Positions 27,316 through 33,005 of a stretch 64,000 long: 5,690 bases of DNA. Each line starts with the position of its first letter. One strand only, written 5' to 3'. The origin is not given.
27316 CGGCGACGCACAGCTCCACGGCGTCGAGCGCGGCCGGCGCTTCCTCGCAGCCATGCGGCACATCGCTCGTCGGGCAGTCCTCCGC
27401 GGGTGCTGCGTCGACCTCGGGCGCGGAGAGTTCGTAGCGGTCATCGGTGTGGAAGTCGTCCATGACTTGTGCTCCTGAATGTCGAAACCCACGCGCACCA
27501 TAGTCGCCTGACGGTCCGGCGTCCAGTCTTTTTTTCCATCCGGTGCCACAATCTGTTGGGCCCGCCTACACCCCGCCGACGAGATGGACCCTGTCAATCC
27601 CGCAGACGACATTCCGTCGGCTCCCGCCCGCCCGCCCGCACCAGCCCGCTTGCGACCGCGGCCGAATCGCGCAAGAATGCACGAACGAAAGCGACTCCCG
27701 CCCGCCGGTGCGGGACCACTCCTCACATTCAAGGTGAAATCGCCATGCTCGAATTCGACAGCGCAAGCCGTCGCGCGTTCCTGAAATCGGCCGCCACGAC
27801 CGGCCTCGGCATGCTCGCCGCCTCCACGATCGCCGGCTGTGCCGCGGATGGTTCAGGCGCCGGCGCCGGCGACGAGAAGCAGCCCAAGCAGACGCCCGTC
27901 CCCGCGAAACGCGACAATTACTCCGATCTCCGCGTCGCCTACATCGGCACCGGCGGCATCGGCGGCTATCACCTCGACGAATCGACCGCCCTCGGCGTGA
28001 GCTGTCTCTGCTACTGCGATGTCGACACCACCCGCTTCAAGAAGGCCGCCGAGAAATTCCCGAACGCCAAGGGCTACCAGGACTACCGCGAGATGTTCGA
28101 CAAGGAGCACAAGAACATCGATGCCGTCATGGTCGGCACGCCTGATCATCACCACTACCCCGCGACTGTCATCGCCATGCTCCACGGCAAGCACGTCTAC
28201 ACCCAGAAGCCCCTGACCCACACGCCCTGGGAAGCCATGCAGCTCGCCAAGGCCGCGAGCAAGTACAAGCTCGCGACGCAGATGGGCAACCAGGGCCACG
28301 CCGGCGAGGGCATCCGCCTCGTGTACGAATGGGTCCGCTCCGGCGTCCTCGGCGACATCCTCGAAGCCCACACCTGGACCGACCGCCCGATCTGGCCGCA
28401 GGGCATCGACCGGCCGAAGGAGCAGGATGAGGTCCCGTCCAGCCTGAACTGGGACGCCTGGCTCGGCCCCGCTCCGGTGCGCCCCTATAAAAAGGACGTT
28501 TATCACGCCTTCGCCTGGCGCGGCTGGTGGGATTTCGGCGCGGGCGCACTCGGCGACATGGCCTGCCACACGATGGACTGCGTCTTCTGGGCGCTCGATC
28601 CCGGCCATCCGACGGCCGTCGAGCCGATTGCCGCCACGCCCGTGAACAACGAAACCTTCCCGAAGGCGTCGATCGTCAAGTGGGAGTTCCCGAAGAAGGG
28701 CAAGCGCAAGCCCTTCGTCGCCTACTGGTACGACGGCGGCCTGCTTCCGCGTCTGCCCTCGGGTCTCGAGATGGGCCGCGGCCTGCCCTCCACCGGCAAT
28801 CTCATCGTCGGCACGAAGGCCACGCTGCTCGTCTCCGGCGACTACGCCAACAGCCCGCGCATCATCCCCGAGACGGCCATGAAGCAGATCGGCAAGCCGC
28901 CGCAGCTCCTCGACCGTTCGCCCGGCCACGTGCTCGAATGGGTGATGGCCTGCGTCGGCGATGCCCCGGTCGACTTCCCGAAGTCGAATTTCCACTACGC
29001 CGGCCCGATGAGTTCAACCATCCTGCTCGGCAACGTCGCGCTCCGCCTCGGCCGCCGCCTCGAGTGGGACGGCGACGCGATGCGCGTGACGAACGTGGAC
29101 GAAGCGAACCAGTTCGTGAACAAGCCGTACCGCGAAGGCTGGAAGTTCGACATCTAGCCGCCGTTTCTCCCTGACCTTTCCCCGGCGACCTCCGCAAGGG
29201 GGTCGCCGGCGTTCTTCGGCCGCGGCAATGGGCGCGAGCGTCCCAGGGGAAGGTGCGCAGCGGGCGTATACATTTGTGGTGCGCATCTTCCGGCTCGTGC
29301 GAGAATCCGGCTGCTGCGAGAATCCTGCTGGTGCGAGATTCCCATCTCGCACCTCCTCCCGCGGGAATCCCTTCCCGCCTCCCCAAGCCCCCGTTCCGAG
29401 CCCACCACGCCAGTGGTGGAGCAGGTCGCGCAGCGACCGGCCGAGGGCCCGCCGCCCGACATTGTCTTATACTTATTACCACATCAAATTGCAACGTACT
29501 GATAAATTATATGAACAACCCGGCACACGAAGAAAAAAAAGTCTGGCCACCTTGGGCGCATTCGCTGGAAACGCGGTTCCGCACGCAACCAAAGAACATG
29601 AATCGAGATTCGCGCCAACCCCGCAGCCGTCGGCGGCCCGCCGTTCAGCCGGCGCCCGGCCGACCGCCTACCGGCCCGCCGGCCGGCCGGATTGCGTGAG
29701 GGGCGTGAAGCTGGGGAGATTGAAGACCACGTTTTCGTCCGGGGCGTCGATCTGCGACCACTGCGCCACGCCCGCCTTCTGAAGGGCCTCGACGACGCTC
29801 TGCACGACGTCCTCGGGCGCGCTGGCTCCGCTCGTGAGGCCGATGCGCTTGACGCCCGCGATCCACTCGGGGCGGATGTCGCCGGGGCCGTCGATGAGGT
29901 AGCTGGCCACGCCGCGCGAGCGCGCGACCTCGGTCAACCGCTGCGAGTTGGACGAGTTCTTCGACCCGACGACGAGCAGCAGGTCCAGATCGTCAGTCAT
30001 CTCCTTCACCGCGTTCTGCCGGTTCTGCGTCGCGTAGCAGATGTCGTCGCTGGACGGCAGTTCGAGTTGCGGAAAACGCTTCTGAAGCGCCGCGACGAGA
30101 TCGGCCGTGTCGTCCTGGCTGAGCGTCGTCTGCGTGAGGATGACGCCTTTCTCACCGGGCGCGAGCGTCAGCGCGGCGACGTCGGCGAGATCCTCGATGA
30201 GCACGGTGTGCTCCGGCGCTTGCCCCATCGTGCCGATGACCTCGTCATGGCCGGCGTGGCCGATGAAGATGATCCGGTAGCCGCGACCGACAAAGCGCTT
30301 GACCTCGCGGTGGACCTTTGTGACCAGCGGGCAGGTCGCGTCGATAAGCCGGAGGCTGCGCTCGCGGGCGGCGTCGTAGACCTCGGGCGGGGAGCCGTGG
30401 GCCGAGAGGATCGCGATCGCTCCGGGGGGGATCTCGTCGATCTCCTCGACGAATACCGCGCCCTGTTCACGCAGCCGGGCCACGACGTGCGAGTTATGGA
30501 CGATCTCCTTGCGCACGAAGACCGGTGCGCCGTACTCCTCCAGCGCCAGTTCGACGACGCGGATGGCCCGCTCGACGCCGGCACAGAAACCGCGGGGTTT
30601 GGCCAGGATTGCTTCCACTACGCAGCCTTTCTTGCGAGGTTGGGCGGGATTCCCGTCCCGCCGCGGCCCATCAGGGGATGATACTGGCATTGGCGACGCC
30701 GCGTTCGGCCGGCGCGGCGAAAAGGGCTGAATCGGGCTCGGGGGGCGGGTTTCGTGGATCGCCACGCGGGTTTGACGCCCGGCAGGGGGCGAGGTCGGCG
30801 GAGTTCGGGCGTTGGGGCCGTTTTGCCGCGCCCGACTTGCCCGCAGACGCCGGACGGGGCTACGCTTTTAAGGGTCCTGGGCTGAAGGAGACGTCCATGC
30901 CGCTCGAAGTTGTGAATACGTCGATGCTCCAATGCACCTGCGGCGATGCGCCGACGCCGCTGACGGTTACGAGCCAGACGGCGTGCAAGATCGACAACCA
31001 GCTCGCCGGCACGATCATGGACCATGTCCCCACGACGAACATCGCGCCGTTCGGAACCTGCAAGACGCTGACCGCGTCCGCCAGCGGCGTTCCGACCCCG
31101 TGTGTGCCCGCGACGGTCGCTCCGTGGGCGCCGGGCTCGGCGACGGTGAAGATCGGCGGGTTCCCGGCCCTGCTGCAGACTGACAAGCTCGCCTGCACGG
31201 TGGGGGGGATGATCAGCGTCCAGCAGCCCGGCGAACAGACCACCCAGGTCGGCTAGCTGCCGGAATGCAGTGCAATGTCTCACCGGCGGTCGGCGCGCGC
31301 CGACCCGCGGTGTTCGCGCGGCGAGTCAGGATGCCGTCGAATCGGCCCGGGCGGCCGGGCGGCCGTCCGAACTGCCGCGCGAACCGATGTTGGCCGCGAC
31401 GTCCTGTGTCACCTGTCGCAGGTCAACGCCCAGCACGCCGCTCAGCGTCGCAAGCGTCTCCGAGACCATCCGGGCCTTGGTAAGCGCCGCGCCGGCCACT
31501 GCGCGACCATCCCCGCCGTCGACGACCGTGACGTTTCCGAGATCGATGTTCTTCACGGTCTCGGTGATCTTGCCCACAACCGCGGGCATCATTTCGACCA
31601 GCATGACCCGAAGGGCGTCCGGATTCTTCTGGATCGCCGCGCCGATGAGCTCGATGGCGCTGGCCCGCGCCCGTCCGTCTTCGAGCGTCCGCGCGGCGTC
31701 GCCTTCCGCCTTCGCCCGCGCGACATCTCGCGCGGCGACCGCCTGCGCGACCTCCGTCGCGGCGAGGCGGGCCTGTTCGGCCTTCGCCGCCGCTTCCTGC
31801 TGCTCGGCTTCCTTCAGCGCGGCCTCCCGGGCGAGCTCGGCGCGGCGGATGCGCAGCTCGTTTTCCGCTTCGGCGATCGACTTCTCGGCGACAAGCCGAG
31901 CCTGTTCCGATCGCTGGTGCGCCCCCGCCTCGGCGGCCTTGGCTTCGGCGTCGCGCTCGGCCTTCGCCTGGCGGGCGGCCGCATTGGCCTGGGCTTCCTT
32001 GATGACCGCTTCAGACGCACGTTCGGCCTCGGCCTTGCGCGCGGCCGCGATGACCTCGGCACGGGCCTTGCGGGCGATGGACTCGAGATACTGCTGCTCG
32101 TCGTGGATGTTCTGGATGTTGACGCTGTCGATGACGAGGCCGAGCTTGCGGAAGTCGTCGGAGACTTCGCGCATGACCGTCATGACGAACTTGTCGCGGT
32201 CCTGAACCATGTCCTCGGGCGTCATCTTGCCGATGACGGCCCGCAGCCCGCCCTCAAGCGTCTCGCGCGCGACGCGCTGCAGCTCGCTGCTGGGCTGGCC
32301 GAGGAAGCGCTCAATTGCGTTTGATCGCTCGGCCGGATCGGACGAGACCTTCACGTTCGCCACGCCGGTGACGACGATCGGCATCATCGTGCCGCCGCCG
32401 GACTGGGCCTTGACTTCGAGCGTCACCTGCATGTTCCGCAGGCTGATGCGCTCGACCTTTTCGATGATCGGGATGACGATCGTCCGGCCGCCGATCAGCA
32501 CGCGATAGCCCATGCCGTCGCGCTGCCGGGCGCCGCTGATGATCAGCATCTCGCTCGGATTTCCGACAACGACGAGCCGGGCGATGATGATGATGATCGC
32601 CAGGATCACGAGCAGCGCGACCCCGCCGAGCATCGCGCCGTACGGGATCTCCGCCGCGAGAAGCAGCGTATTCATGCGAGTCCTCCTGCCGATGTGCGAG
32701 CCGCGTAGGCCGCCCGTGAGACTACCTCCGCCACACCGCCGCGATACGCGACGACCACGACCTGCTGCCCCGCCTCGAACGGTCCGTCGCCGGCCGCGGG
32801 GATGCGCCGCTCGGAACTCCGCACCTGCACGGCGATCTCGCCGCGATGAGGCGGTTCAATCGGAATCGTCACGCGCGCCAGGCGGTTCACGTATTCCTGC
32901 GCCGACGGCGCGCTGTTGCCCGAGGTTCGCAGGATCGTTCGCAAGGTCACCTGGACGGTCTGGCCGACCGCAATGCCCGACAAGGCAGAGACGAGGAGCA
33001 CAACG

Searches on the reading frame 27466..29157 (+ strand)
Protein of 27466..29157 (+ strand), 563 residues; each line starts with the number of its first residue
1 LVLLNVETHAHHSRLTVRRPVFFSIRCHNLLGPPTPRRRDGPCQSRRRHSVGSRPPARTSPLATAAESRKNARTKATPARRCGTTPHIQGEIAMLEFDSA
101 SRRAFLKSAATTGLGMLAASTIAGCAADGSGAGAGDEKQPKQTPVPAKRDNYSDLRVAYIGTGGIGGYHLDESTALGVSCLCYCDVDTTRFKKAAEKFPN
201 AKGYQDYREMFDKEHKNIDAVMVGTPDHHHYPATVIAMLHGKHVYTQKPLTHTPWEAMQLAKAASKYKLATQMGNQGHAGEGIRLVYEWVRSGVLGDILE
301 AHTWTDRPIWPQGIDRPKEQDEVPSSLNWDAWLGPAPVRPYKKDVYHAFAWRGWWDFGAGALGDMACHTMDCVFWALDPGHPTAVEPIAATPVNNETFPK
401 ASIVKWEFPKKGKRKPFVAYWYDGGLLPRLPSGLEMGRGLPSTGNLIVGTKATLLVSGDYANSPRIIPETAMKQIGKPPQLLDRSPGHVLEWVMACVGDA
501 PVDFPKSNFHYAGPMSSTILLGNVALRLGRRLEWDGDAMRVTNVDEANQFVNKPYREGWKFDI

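Call 7: search_protein_families(library=pfam, proteins=[window:27466-29157:+], max_evalue=0.001)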
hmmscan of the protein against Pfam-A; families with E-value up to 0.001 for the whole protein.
window:27466-29157:+ (563 aa): 3 families
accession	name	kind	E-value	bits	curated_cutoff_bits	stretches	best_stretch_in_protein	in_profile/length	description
PF19051.5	GFO_IDH_MocA_C2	-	7.2e-24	85.1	23.3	2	319-385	44-109/254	Oxidoreductase family, C-terminal alpha/beta domain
PF01408.29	GFO_IDH_MocA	-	3.6e-17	63.6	24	1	155-273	1-118/120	Oxidoreductase family, NAD-binding Rossmann fold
PF22725.1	GFO_IDH_MocA_C3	-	8.2e-07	29.5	27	1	347-396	31-80/124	GFO/IDH/MocA C-terminal domain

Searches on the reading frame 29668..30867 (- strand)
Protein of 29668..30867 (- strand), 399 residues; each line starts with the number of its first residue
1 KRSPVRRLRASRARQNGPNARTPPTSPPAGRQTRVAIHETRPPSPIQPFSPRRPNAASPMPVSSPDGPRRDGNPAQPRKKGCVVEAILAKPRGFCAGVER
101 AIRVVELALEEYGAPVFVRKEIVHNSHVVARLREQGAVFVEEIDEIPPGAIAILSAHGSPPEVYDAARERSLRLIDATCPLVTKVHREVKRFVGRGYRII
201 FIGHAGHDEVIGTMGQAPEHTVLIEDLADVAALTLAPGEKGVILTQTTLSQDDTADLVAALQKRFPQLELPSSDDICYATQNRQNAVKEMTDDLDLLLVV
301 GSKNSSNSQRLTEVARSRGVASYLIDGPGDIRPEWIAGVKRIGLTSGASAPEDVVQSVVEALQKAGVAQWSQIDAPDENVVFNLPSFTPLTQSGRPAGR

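Call 7: search_protein_families(library=pfam, proteins=[window:29668-30867:-], max_evalue=0.001)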
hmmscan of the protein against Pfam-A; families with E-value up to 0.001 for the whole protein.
window:29668-30867:- (399 aa): 1 family
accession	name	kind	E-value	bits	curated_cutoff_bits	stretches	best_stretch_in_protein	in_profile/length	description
PF02401.23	LYTB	-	1.4e-95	320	24.5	1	87-363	2-267/267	LytB protein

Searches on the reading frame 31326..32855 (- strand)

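Call 7: search_protein_families(library=pfam, proteins=[window:31326-32855:-], max_evalue=0.001)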
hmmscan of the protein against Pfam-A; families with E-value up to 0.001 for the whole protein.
window:31326-32855:- (509 aa): 1 family
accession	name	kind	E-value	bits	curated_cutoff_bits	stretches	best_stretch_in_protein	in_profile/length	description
PF01145.31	Band_7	-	1e-21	78.2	23.6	1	99-279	4-174/176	SPFH domain / Band 7 family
